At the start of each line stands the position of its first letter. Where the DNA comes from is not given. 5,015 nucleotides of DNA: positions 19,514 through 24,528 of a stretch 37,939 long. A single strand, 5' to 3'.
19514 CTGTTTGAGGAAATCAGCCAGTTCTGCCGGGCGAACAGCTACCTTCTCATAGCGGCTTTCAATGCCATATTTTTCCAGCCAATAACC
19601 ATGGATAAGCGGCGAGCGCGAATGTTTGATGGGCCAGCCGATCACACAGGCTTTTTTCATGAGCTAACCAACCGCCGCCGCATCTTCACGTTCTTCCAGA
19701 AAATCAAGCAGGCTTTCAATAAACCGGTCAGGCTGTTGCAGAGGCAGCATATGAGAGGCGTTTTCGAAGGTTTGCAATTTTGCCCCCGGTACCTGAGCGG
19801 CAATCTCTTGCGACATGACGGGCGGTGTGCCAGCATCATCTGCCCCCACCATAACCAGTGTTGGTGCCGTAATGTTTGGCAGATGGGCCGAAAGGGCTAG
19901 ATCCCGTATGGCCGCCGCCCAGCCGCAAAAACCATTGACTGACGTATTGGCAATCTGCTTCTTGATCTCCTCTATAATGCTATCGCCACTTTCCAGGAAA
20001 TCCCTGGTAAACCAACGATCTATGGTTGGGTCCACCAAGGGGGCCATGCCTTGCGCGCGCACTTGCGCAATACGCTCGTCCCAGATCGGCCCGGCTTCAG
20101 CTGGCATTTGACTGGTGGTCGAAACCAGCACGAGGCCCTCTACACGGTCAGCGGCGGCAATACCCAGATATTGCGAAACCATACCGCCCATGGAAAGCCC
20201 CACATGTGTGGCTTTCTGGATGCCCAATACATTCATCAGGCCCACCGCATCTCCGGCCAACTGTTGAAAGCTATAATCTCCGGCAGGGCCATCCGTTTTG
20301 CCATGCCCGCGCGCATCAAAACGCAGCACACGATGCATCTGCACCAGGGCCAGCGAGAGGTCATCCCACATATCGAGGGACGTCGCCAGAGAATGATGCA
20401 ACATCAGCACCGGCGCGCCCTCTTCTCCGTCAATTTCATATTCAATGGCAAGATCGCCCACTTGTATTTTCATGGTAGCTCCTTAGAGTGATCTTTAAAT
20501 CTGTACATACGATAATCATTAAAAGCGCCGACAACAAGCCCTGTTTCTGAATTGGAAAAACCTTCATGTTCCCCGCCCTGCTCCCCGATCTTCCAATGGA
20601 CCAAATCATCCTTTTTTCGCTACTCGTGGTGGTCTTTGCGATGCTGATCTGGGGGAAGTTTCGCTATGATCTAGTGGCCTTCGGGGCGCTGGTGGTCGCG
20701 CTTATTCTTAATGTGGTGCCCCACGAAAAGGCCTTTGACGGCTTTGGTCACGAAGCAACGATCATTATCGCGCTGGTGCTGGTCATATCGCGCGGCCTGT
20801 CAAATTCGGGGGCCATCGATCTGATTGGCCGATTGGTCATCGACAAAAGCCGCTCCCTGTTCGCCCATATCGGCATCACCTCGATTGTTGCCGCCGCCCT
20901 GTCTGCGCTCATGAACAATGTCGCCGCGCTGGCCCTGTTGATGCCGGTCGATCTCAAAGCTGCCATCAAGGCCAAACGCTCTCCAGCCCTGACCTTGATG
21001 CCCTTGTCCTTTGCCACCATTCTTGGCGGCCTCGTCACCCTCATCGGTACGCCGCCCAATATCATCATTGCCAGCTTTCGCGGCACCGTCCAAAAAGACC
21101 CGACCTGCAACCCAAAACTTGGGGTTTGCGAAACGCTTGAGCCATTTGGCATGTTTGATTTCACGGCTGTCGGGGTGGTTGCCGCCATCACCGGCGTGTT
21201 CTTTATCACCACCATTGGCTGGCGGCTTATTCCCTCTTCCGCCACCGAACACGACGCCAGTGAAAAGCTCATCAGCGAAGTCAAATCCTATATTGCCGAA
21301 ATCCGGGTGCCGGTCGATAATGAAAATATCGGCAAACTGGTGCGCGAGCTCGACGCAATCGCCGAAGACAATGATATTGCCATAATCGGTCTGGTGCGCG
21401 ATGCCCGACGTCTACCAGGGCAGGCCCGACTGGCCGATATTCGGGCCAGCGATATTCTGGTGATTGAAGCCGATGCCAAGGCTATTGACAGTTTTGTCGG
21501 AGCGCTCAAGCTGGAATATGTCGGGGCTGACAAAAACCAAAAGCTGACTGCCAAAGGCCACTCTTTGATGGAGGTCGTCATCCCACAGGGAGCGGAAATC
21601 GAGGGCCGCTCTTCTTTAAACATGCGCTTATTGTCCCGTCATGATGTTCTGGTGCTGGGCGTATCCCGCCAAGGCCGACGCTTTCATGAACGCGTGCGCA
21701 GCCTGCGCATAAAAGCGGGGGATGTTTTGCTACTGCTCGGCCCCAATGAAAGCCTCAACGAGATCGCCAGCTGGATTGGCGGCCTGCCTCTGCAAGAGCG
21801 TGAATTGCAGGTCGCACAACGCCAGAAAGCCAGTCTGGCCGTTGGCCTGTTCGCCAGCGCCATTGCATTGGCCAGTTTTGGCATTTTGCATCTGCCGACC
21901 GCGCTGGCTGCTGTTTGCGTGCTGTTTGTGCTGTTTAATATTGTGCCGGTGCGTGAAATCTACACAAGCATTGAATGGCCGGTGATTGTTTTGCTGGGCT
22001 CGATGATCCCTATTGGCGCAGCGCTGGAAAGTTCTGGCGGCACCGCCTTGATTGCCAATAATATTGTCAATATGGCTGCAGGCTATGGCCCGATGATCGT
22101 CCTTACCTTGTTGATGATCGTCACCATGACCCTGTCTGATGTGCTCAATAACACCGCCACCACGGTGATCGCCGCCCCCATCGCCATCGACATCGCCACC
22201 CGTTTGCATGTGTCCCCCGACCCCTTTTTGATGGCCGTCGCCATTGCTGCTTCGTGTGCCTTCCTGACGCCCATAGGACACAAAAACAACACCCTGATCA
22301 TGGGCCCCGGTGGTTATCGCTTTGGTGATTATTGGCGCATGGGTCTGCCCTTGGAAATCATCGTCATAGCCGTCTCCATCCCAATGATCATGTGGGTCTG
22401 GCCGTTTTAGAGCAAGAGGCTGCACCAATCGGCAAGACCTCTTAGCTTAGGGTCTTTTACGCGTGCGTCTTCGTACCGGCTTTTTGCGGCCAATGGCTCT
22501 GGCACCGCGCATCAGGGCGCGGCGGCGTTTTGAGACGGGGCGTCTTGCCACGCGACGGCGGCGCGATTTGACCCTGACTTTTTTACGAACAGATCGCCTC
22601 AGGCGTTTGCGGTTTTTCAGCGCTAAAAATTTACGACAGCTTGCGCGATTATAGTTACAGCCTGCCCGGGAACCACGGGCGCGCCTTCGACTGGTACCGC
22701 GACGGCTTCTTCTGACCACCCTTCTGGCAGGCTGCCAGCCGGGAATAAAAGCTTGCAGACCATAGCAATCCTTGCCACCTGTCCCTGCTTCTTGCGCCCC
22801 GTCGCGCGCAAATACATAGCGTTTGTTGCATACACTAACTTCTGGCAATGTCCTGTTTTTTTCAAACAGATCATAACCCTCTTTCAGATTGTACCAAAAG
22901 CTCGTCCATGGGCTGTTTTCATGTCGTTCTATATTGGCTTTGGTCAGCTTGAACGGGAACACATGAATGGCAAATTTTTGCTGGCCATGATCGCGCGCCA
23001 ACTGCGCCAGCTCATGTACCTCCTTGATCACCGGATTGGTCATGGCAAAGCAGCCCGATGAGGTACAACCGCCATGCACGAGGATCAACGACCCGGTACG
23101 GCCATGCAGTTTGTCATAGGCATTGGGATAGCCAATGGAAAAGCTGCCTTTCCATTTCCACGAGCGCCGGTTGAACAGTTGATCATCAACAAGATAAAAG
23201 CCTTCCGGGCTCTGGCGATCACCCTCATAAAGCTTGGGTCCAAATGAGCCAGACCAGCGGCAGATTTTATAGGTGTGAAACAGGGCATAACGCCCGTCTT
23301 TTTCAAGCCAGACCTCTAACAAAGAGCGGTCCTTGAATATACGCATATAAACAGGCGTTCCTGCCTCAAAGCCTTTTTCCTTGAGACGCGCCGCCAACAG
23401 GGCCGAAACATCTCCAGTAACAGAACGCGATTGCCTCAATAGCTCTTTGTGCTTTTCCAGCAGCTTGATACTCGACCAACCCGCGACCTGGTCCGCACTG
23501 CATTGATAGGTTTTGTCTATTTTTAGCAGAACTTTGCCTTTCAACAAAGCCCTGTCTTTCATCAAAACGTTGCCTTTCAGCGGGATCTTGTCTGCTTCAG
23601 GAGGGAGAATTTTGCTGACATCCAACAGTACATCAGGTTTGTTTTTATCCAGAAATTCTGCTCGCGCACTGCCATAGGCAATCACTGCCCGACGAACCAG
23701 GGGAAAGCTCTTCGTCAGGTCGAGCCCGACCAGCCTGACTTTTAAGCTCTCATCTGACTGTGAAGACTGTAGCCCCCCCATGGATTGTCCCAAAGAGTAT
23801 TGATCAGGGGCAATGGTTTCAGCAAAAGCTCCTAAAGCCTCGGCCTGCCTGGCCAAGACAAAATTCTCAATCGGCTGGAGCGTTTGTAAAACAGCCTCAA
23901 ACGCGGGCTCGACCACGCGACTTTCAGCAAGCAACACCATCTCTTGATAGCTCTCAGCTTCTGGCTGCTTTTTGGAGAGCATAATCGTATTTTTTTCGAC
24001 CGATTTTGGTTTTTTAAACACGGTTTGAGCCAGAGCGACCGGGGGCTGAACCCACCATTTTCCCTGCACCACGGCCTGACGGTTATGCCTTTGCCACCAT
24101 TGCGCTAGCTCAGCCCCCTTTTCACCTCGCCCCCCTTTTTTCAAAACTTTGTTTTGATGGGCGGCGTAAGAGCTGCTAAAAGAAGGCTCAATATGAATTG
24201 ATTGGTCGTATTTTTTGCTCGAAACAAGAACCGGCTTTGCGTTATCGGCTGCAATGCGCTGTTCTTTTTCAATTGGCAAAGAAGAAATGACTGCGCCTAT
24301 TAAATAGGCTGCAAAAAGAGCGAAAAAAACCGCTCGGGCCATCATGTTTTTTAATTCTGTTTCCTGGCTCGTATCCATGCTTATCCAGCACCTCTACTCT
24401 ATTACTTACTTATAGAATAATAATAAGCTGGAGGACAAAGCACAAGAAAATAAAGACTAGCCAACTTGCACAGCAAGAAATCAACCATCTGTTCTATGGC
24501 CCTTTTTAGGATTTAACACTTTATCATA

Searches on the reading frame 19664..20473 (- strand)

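Call 29: search_protein_families(library=pfam, proteins=[window:19664-20473:-], max_evalue=0.001)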
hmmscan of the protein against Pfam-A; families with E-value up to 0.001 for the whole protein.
window:19664-20473:- (269 aa): 4 families
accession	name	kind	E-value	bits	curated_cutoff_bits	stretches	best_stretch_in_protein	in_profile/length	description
PF00561.26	Abhydrolase_1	-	1.1e-24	87.9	25.8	2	21-137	1-118/245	alpha/beta hydrolase fold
PF12697.13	Abhydrolase_6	-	1.7e-20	75.1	26.3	1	25-253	3-216/217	Alpha/beta hydrolase family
PF12146.15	Hydrolase_4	-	4.4e-16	59.4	27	1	25-243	9-234/239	Serine aminopeptidase, S33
PF03096.20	Ndr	-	6.7e-09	35.3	23.3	1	68-259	81-276/283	Ndr family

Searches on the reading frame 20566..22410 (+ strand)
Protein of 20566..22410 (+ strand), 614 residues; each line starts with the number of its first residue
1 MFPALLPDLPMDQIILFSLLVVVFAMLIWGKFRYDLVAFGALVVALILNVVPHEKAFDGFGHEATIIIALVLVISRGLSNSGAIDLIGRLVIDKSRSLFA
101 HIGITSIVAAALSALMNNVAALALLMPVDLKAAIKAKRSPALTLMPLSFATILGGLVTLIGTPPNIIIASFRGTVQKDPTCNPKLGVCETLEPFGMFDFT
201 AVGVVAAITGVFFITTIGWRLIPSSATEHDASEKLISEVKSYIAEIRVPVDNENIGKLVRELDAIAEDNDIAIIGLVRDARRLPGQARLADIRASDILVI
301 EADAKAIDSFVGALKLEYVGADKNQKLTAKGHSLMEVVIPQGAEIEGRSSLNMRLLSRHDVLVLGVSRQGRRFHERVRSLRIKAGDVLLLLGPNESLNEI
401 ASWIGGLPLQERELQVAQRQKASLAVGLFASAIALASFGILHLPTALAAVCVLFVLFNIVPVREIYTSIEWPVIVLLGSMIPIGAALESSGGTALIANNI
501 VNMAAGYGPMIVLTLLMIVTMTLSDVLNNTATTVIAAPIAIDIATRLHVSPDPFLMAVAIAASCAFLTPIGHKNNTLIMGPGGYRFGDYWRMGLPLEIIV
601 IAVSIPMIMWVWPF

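Call 29: search_protein_families(library=pfam, proteins=[window:20566-22410:+], max_evalue=0.001)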
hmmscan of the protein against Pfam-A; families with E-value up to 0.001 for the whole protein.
window:20566-22410:+ (614 aa): 3 families
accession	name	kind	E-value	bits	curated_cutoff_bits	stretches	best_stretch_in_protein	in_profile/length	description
PF03600.22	CitMHS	-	5.6e-75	253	31.9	2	24-541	1-315/336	Citrate transporter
PF00939.25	Na_sulph_symp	-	2.6e-22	79.9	27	2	437-613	288-467/472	Sodium:sulfate symporter transmembrane region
PF02080.26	TrkA_C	-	1.2e-11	44.8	27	1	334-404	1-70/71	TrkA-C domain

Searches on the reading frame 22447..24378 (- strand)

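Call 29: search_protein_families(library=pfam, proteins=[window:22447-24378:-], max_evalue=0.001)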
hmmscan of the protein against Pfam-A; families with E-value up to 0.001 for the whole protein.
window:22447-24378:- (643 aa): 1 family
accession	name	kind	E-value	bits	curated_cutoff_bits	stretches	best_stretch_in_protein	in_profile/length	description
PF03734.19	YkuD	-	1.7e-05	25.9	23.4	1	376-459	27-139/146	L,D-transpeptidase catalytic domain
